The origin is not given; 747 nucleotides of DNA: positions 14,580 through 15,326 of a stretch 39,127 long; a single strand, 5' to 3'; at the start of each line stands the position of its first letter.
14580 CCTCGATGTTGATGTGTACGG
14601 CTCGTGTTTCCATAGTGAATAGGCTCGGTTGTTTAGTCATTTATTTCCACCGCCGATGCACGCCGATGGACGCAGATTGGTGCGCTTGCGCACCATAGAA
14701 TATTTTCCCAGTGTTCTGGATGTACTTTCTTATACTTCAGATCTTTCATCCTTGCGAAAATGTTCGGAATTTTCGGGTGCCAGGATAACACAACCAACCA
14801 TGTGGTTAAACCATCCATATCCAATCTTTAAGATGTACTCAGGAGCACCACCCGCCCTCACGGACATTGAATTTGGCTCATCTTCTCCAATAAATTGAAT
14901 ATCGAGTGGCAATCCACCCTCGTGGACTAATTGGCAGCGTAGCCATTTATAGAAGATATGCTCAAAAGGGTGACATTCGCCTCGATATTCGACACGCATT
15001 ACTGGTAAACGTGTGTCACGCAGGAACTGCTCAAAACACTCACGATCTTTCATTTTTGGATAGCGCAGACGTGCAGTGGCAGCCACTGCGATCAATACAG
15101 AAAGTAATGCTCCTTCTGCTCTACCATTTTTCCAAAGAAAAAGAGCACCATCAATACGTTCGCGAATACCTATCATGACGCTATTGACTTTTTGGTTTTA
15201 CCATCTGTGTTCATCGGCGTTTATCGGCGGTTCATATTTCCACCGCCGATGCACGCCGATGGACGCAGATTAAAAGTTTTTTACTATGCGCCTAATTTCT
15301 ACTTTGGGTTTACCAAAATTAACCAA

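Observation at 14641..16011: Lower-GC insert abutting the gyrA start: two gene cassettes each bracketed by inverted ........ tandem arrays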

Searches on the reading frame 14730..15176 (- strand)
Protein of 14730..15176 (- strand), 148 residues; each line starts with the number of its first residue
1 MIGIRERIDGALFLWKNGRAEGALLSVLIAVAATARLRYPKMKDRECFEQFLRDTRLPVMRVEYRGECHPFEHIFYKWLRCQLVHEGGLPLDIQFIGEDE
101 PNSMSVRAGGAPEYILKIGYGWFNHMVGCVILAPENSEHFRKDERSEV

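Call 6: search_protein_families(library=pfam, proteins=[window:14730-15176:-], max_evalue=0.01)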
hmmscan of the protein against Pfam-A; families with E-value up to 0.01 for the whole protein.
window:14730-15176:- (148 aa): 0 families

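Call 7: search_protein_families(library=ncbifam, proteins=[window:14730-15176:-], max_evalue=0.01)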
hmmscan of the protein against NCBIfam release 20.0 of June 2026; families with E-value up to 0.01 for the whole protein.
window:14730-15176:- (148 aa): 0 families

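Call 17: find_homologous_proteins(query=window:14730-15176:-)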
Query window:14730-15176:- (148 aa): 292 proteins with E <= 0.001 among 309 candidates; the best 120 are listed.
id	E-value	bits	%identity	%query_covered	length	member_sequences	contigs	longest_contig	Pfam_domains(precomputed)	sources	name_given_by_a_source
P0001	9.4e-98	342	100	100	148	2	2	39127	PF27329.1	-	-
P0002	2.8e-86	305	89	100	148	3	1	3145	PF27329.1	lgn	-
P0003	2.8e-78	279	82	99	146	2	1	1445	PF27329.1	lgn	-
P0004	3.5e-72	259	81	95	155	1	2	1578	PF27329.1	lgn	-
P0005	2.1e-71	257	77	96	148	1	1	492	PF27329.1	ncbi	-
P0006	2.1e-70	253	79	95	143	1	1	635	PF27329.1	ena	-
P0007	1.5e-68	247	78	95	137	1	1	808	PF27329.1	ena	-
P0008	2.7e-67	243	78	92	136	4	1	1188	PF27329.1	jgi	jgi:hypothetical protein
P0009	4.4e-66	239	72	97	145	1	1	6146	PF27329.1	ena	-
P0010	4.7e-66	239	77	95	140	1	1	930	PF27329.1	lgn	-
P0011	5.7e-65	236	78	90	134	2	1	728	PF27329.1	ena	-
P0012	1.1e-63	232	67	97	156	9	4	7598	PF27329.1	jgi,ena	-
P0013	7.1e-63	229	67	97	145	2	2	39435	PF27329.1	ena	-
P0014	1.3e-62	228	69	95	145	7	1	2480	PF27329.1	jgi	jgi:hypothetical protein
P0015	1.9e-62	227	68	97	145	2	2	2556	PF27329.1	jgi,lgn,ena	jgi:hypothetical protein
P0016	2.2e-62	227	68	97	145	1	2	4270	PF27329.1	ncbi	-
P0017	5.0e-62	226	70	94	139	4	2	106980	PF27329.1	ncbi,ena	-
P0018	1.1e-61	225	67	96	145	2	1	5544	PF27329.1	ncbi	-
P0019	2.3e-61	224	70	93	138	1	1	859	PF27329.1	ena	-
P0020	2.6e-61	224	68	95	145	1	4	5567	PF27329.1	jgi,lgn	jgi:hypothetical protein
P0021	4.7e-61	223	71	92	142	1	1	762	PF27329.1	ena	-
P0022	6.8e-61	222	72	93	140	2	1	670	PF27329.1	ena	-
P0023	1.4e-60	221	70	91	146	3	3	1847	PF27329.1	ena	-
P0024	2.3e-60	221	70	91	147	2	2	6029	PF27329.1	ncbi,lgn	-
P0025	3.6e-60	220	71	93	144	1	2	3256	PF27329.1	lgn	-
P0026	8.4e-60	219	69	95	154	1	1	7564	PF27329.1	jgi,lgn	jgi:hypothetical protein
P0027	1.2e-59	218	66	95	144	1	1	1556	PF27329.1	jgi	jgi:hypothetical protein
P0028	1.6e-59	218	69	93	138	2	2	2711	PF27329.1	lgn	-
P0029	2.1e-59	218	65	99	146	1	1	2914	PF27329.1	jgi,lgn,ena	-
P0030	4.7e-59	216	68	94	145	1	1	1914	PF27329.1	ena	-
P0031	1.3e-58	215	72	91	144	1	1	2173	PF27329.1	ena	-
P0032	3.4e-58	214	65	96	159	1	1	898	PF27329.1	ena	-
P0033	3.9e-58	214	70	91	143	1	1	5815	PF27329.1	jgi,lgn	jgi:hypothetical protein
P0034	8.8e-58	212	62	97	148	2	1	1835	PF27329.1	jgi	jgi:hypothetical protein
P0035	1.0e-57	212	67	97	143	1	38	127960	PF27329.1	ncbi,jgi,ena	ncbi:MAG: hypothetical protein ABSC03_04035 [Verrucomicrobiota bacterium]|jgi:hypothetical protein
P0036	1.7e-57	211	68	93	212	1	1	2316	PF27329.1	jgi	jgi:hypothetical protein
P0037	1.2e-56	209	67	93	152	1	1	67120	PF27329.1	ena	-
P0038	1.2e-56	209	69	92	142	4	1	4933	PF27329.1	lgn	-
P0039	1.2e-56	209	63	97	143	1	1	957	PF27329.1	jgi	jgi:hypothetical protein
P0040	2.2e-56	208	70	91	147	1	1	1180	PF27329.1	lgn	-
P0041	1.3e-55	205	63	100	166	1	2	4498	PF27329.1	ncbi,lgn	-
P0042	2.1e-55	205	67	91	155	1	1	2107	PF27329.1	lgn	-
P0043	3.7e-55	204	63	95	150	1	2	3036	PF27329.1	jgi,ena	-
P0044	7.3e-55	203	68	91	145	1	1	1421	PF27329.1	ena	-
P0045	1.6e-54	202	60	94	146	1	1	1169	PF27329.1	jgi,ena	-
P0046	2.8e-54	201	60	97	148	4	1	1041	PF27329.1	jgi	jgi:hypothetical protein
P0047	5.7e-54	200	66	91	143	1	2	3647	PF27329.1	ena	-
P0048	7.3e-54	200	64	95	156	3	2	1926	PF27329.1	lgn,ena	-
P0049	1.2e-53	199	66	91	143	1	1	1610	PF27329.1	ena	-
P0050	1.3e-53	199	63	94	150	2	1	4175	PF27329.1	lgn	-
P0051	2.4e-53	198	61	94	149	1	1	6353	PF27329.1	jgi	jgi:hypothetical protein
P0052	2.5e-53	198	60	95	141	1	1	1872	PF27329.1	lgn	-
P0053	2.9e-53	198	62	95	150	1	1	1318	PF27329.1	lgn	-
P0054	3.5e-53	197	61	96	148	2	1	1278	PF27329.1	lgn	-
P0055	6.6e-53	197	64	93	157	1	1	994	PF27329.1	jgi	jgi:hypothetical protein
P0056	7.7e-53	196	64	95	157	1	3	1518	PF27329.1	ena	-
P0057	9.4e-53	196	61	94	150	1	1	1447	PF27329.1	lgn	-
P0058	1.5e-52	195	63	91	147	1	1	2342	PF27329.1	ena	-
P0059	2.2e-52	195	60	94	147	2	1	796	PF27329.1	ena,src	-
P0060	3.4e-52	194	61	93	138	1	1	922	PF27329.1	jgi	-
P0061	4.6e-52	194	66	92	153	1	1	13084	PF27329.1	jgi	jgi:hypothetical protein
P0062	6.5e-52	193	61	95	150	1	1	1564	PF27329.1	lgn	-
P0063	1.0e-51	193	65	91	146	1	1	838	PF27329.1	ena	-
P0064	1.1e-51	193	59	95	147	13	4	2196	PF27329.1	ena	-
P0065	1.7e-51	192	65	84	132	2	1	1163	PF27329.1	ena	-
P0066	1.8e-51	192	58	95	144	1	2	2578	PF27329.1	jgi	jgi:hypothetical protein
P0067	1.9e-51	192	56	94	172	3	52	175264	PF27329.1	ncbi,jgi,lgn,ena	ncbi:MAG: hypothetical protein ABR964_09415 [Tepidisphaeraceae bacterium]|jgi:hypothetical protein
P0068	3.1e-51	191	59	95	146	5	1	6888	PF27329.1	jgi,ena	-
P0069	3.1e-51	191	62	94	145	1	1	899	PF27329.1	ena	-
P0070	3.8e-51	191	61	95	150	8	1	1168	PF27329.1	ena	-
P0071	3.8e-51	191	66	86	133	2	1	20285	PF27329.1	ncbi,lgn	-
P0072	5.0e-51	190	57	97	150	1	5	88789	PF27329.1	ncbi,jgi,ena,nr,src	ncbi:MAG: hypothetical protein DMF61_20310 [Blastocatellia bacterium AA13]|nr:MAG: hypothetical prot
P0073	5.7e-51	190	61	94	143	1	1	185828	PF27329.1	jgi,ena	-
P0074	5.9e-51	190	59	95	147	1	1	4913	PF27329.1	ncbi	-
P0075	6.9e-51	190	61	93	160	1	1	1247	PF27329.1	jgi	jgi:hypothetical protein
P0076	7.1e-51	190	59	93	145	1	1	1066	PF27329.1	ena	-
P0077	7.8e-51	190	57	97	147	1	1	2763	PF27329.1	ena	-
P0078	8.4e-51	190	62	88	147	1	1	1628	PF27329.1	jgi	jgi:hypothetical protein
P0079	9.7e-51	189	61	95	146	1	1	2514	PF27329.1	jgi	jgi:hypothetical protein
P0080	1.4e-50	189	64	91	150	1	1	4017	PF27329.1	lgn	-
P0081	1.5e-50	189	60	94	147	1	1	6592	PF27329.1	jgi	jgi:hypothetical protein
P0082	1.5e-50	189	57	96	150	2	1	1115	PF27329.1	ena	-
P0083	1.6e-50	189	57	95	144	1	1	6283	PF27329.1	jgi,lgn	jgi:hypothetical protein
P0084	1.7e-50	189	62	93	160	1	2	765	PF27329.1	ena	-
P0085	2.0e-50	188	59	95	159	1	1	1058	PF27329.1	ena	-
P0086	2.2e-50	188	58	94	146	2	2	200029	PF27329.1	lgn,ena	-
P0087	2.8e-50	188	57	95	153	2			PF27329.1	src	-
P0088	3.3e-50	188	66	84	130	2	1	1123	PF27329.1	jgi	-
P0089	3.4e-50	188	59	94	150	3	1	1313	PF27329.1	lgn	-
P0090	4.6e-50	187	58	97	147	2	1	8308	PF27329.1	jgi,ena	jgi:hypothetical protein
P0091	4.7e-50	187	57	94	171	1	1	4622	PF27329.1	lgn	-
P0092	6.6e-50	187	61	94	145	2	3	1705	PF27329.1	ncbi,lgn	-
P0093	6.6e-50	187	58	94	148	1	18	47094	PF27329.1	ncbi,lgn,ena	-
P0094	7.1e-50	187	58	91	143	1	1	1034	PF27329.1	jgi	jgi:hypothetical protein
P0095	9.9e-50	186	59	94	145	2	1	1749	PF27329.1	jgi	jgi:hypothetical protein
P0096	3.2e-49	185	57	95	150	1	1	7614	PF27329.1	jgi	jgi:hypothetical protein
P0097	3.8e-49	184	59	94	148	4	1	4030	PF27329.1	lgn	-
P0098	3.9e-49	184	59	94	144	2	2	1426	PF27329.1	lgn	-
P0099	3.9e-49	184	57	95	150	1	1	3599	PF27329.1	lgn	-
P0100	4.5e-49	184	59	94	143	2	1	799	PF27329.1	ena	-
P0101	4.9e-49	184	56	99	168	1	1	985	PF27329.1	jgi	jgi:hypothetical protein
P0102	5.0e-49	184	60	94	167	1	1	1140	PF27329.1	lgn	-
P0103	5.7e-49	184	55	95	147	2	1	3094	PF27329.1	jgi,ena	-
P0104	6.5e-49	184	58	95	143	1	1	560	PF27329.1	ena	-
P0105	6.5e-49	184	60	94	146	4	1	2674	PF27329.1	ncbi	-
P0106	6.6e-49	184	58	94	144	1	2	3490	PF27329.1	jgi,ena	-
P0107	7.6e-49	183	55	99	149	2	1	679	PF27329.1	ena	-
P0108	8.0e-49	183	58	91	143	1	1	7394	PF27329.1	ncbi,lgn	-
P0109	8.1e-49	183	62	92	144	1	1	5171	PF27329.1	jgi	jgi:hypothetical protein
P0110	8.3e-49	183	62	92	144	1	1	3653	PF27329.1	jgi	jgi:hypothetical protein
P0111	8.4e-49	183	58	94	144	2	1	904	PF27329.1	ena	-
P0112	1.0e-48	183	58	95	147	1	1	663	PF27329.1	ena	-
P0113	1.2e-48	183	58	95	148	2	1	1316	PF27329.1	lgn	-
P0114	1.3e-48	183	58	94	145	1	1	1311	PF27329.1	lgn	-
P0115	1.3e-48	183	52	97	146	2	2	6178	PF27329.1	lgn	-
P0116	1.5e-48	182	58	95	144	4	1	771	PF27329.1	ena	-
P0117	3.0e-48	181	57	95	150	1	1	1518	PF27329.1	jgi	jgi:hypothetical protein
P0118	3.1e-48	181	58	94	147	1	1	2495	PF27329.1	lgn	-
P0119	4.6e-48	181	58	95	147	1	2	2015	PF27329.1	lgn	-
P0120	4.7e-48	181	55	99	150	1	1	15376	PF27329.1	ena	-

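Call 22: find_encoding_contigs(protein=P0035, flank=3000, max_places=6)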
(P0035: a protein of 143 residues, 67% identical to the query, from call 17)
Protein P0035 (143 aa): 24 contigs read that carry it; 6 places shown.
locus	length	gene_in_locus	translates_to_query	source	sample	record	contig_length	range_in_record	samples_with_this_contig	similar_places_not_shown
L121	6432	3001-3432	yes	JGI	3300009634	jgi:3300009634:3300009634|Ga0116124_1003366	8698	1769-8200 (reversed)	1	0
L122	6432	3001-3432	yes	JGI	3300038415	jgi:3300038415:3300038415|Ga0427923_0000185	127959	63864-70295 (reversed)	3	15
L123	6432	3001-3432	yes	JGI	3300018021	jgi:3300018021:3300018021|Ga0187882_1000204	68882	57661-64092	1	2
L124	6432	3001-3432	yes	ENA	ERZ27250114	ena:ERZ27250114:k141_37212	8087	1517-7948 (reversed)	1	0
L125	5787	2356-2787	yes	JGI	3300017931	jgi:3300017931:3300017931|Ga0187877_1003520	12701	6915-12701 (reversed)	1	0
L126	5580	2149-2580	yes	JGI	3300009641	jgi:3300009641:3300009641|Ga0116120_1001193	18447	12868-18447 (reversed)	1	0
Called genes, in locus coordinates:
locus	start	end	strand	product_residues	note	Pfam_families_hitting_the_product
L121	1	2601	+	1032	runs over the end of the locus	?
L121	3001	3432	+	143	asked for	PF27329:Rv1289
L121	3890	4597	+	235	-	PF00535:Glycos_transf_2, PF10111:Glyco_tranf_2_2 (weak)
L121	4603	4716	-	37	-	-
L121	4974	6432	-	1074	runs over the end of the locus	?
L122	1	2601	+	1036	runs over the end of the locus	PF00873:ACR_tran, PF03176:MMPL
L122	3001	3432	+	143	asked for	PF27329:Rv1289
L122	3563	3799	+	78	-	-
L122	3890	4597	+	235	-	PF00535:Glycos_transf_2, PF10111:Glyco_tranf_2_2 (weak)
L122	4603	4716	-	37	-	-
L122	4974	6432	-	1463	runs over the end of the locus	PF02837:Glyco_hydro_2_N, PF22666:Glyco_hydro_2_N2, PF00703:Glyco_hydro_2, PF02836:Glyco_hydro_2_C, PF16841:CBM60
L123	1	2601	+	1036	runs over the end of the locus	PF00873:ACR_tran, PF03176:MMPL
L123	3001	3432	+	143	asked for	PF27329:Rv1289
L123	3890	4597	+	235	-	PF00535:Glycos_transf_2, PF10111:Glyco_tranf_2_2 (weak)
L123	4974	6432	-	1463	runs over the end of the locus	PF02837:Glyco_hydro_2_N, PF22666:Glyco_hydro_2_N2, PF00703:Glyco_hydro_2, PF02836:Glyco_hydro_2_C, PF16841:CBM60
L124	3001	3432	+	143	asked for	PF27329:Rv1289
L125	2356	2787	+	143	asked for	PF27329:Rv1289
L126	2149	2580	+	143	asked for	PF27329:Rv1289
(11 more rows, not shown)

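Call 27: find_encoding_contigs(protein=P0002, flank=3000, max_places=4)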
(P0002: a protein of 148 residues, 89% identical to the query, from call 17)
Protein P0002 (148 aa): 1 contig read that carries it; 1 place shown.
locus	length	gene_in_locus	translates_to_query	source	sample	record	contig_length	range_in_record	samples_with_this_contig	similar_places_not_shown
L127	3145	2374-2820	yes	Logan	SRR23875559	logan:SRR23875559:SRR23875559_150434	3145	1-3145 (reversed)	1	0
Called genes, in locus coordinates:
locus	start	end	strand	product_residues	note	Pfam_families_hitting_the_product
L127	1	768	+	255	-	?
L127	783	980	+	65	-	PF15919:HicB_lk_antitox (weak), PF21748:UPF0150 (weak)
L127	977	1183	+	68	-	PF07927:HicA_toxin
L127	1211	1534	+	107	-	PF01909:NTP_transf_2, PF18765:Polbeta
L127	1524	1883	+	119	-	PF01934:HepT-like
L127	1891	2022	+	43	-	PF13366:PDDEXK_3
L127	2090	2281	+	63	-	PF13366:PDDEXK_3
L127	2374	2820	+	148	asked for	PF27329:Rv1289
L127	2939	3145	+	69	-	?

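Call 28: find_encoding_contigs(protein=P0003, flank=3000, max_places=4)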
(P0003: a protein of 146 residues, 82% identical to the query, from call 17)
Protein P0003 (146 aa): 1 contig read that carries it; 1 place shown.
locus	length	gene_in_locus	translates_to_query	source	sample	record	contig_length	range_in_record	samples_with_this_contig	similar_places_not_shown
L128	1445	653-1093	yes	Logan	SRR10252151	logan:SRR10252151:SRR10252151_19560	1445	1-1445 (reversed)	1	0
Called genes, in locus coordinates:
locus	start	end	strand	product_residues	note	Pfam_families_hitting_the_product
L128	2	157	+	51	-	?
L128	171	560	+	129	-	PF13366:PDDEXK_3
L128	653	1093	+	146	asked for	PF27329:Rv1289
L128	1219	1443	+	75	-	?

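Call 29: find_encoding_contigs(protein=P0013, flank=3000, max_places=4)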
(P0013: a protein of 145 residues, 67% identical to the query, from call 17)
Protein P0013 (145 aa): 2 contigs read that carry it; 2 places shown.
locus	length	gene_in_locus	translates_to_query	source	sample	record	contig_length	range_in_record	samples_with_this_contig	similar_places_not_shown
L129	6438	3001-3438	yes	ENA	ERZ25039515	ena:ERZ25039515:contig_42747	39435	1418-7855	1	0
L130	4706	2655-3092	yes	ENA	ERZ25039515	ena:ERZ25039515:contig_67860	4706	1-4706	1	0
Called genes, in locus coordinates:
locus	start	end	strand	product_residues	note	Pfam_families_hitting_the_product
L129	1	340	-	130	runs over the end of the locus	PF02627:CMD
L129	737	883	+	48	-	-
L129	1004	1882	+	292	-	PF13365:Trypsin_2 (weak)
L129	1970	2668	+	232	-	-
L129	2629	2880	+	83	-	-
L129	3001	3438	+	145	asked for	PF27329:Rv1289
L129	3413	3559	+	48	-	-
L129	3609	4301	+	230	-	-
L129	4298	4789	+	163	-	-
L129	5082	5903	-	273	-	PF13483:Lactamase_B_3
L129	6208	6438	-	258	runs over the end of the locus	-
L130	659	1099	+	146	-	-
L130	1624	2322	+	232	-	-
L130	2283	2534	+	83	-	-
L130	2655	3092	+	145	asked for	PF27329:Rv1289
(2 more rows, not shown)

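Call 33: search_solved_structures(query=window:14730-15176:-, max_evalue=1)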
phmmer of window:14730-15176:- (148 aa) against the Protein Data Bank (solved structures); distinct sequences matched with E-value up to 1: 0.

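Call 42: find_encoding_contigs(protein=P0067, flank=1500, max_places=5)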
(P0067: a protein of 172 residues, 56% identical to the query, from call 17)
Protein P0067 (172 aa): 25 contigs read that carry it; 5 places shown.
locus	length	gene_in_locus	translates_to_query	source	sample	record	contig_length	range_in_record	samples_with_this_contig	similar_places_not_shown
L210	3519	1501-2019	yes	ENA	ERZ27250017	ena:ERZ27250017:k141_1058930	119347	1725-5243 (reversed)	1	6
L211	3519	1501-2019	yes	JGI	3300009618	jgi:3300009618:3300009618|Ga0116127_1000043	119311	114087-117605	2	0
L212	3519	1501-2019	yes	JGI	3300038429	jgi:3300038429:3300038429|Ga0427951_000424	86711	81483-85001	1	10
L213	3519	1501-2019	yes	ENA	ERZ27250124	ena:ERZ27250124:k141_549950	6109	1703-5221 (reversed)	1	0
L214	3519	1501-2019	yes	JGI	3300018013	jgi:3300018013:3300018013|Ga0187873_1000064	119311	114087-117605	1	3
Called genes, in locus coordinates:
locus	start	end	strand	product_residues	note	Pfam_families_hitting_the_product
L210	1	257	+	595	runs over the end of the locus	PF00009:GTP_EFTU, PF00071:Ras (faint), PF03144:GTP_EFTU_D2, PF22042:EF-G_D2 (weak), PF00679:EFG_C, PF06421:LepA_C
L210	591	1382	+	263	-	-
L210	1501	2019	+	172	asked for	PF27329:Rv1289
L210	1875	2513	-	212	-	-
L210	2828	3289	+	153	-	PF07883:Cupin_2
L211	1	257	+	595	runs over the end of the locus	PF00009:GTP_EFTU, PF00071:Ras (faint), PF03144:GTP_EFTU_D2, PF22042:EF-G_D2 (weak), PF00679:EFG_C, PF06421:LepA_C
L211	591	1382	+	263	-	-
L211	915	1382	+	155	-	-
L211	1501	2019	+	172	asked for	PF27329:Rv1289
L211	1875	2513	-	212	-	-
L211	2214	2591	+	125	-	-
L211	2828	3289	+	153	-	PF07883:Cupin_2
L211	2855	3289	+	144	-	PF07883:Cupin_2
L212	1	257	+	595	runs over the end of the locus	PF00009:GTP_EFTU, PF00071:Ras (faint), PF03144:GTP_EFTU_D2, PF22042:EF-G_D2 (weak), PF00679:EFG_C, PF06421:LepA_C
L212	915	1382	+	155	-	-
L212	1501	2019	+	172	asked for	PF27329:Rv1289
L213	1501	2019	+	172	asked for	PF27329:Rv1289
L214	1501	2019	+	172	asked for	PF27329:Rv1289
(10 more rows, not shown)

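Call 43: find_encoding_contigs(protein=P0012, flank=1500, max_places=5)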
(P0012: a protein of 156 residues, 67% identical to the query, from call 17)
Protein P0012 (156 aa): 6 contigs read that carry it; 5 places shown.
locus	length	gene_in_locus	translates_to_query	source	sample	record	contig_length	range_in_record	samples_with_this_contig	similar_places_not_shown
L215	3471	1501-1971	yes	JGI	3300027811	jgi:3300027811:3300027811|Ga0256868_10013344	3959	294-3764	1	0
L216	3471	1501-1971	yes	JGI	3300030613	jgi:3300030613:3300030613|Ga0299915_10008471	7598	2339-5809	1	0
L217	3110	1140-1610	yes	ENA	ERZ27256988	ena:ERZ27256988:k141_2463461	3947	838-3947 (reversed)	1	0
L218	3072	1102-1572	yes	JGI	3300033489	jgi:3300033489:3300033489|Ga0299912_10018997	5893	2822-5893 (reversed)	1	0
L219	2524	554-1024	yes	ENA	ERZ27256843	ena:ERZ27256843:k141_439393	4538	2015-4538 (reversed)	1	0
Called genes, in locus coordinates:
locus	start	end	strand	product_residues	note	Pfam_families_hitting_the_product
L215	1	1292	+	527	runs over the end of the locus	PF01512:Complex1_51K, PF10531:SLBB (weak), PF10589:NADH_4Fe-4S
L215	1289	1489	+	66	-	PF10049:DUF2283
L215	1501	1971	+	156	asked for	PF27329:Rv1289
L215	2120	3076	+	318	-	PF26549:Tricorn_N (weak)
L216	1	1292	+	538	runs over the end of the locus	PF01512:Complex1_51K, PF10531:SLBB (weak), PF10589:NADH_4Fe-4S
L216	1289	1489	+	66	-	PF10049:DUF2283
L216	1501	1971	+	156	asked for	PF27329:Rv1289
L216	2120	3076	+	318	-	PF26549:Tricorn_N (weak)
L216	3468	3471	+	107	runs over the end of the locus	-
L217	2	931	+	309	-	?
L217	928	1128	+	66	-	PF10049:DUF2283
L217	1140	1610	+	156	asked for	PF27329:Rv1289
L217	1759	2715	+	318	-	PF26549:Tricorn_N (weak)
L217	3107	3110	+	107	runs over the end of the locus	-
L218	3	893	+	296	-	?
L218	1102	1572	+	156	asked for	PF27329:Rv1289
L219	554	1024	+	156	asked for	PF27329:Rv1289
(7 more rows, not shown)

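Call 44: search_protein_families(library=padloc, proteins=[window:14730-15176:-], max_evalue=0.01)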
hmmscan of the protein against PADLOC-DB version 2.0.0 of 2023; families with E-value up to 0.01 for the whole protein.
window:14730-15176:- (148 aa): 0 families

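Call 45: search_protein_families(library=phrogs, proteins=[window:14730-15176:-], max_evalue=0.01)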
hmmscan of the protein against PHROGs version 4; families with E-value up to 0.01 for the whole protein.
window:14730-15176:- (148 aa): 0 families

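Call 69: predict_structure(alignment_id=A2)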
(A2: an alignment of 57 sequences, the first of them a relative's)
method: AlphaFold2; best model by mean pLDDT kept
length: 148 residues; sequences in the alignment: 57
mean_pLDDT: 85.4   pTM: 0.82
mean pLDDT of the five models: 85.4, 84.5, 82.1, 80.6, 74.4
residues with pLDDT >= 90: 76; 70-90: 55; 50-70: 13; < 50: 4
segments of 3 or more residues with pLDDT < 50: 145-148
pLDDT, mean of each block of 10 residues (from residue 1): 90 96 95 97 96 83 82 90 70 80 77 80 93 93 52
secondary structure, 60 per line:
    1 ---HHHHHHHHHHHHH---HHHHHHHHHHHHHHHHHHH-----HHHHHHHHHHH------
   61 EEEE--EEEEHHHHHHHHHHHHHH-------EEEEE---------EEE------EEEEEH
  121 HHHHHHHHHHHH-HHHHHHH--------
elements in order: H4-16 H20-38 H44-54 E61-64 E67-70 H71-84 E92-96 E106-108 E115-119 H120-132 H134-140

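Call 74: fold_search(model_id=the predicted structure, library=pdb)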
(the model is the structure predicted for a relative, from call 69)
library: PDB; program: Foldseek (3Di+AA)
matches with E <= 10: 47; with E <= 0.001: 0
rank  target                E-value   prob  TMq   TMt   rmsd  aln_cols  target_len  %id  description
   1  9a5m_A                2.9e+00  0.08  0.20  0.09  11.8       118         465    8  Integrative model of YDJA-YDIS by crosslinking MS and deep learning (released 2024-09-18)
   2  9h2a_R                3.4e+00  0.04  0.20  0.17  16.6       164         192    8  AcMNPV complete basal cap (released 2025-06-04)
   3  4b2t_e                4.5e+00  0.03  0.21  0.12  16.3       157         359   10  The crystal structures of the eukaryotic chaperonin CCT reveal its functional partitioning (released 2013-03-20)
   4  1k9x_A                4.5e+00  0.03  0.18  0.07  19.8       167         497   11  Structure of Pyrococcus furiosus carboxypeptidase Apo-Yb (released 2002-11-06)
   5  4ynv_A                4.9e+00  0.07  0.21  0.12  10.3       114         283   20  Assembly Chaperone of RpL4 (Acl4) (Residues 28-338) (released 2015-05-13)
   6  2jpu_MODEL_1_A        5.2e+00  0.12  0.24  0.27  12.1        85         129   10  solution structure of NESG target SsR10, Orf c02003 protein (released 2007-07-03)
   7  2jbw_C                5.2e+00  0.08  0.25  0.12  10.5       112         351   14  Crystal Structure of the 2,6-dihydroxy-pseudo-oxynicotine Hydrolase. (released 2007-01-04)
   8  4as4_A                5.2e+00  0.05  0.17  0.11   9.9        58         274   16  Structure of human inositol monophosphatase 1 (released 2012-10-10)
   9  1ltv                  5.5e+00  0.04  0.23  0.15  13.9       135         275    8  CRYSTAL STRUCTURE OF CHROMOBACTERIUM VIOLACEUM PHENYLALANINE HYDROXYLASE, STRUCTURE WITH BOUND OXIDIZED Fe(III) (released 2002-07-17)
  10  7a03_A                5.8e+00  0.04  0.24  0.09  19.8       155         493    9  The Structure of CHT (released 2021-08-18)
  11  3rjv                  6.4e+00  0.13  0.17  0.13   9.1        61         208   20  Crystal structure of a putative sel1 repeat protein (kpn_04481) from Klebsiella pneumoniae subsp. pneumoniae at 1.65 a r (released 2011-05-04)
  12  7ulk_B                6.4e+00  0.02  0.19  0.09  13.3       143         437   11  Human TRAP1 NM in complex with 42C (released 2023-04-12)
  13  7fik_J                6.4e+00  0.02  0.17  0.05  10.0       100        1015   19  The cryo-EM structure of the CR subunit from X. laevis NPC (released 2022-11-09)
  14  6gj0_A                6.8e+00  0.04  0.17  0.11   9.8        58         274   16  Human IMPase with Mn (released 2018-10-17)
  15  8j07_g4               6.8e+00  0.01  0.15  0.08  20.4       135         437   13  96nm repeat of human respiratory doublet microtubule and associated axonemal complexes (released 2023-07-26)
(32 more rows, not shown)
